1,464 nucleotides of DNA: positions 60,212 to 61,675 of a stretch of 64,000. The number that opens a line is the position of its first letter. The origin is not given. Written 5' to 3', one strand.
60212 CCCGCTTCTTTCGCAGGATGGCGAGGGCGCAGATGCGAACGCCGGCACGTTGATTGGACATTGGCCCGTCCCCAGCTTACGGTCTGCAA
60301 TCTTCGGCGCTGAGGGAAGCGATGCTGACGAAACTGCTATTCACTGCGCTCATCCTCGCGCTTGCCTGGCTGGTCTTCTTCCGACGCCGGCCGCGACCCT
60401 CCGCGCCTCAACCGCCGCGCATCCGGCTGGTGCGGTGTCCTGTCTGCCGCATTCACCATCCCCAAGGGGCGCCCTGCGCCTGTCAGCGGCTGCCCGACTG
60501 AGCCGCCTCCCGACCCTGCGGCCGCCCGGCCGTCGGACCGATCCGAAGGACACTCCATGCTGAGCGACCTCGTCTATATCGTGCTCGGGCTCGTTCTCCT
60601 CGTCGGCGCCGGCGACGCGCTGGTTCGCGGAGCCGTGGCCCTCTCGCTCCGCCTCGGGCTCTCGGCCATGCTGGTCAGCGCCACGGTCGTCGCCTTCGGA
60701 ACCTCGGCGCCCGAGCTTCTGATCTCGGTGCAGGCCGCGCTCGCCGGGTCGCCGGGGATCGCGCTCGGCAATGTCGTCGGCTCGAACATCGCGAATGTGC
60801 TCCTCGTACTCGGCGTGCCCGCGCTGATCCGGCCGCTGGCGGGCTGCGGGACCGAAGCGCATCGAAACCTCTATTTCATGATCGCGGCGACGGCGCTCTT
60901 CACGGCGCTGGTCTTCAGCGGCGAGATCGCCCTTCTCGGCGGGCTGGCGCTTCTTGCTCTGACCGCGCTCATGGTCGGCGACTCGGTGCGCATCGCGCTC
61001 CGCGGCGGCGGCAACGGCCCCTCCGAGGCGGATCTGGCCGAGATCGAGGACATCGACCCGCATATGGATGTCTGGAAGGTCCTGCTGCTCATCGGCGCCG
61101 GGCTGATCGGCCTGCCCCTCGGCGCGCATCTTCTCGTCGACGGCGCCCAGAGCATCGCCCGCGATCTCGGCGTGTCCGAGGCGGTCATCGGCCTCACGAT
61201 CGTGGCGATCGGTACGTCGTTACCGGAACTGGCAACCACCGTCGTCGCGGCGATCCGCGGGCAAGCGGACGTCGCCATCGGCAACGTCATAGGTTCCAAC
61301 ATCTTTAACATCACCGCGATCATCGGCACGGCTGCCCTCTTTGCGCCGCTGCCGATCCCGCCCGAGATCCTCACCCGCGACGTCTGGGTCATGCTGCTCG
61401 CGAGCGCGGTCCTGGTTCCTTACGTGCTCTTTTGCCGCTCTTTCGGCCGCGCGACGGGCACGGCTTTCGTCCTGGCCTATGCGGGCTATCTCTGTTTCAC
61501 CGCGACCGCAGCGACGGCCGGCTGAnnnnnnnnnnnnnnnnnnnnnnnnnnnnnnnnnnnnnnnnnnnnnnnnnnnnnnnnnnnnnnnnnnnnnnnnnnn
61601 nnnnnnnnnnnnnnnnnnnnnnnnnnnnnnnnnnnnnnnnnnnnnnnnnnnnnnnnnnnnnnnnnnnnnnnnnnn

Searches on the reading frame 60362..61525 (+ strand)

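Call 86: search_protein_families(library=pfam, proteins=[window:60362-61525:+], max_evalue=0.00001)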
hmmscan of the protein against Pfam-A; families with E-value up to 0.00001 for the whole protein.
window:60362-61525:+ (387 aa): 1 family
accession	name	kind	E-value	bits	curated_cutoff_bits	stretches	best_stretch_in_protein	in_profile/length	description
PF01699.29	Na_Ca_ex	-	7.8e-62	208.1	24.9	2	240-380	2-149/151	Sodium/calcium exchanger protein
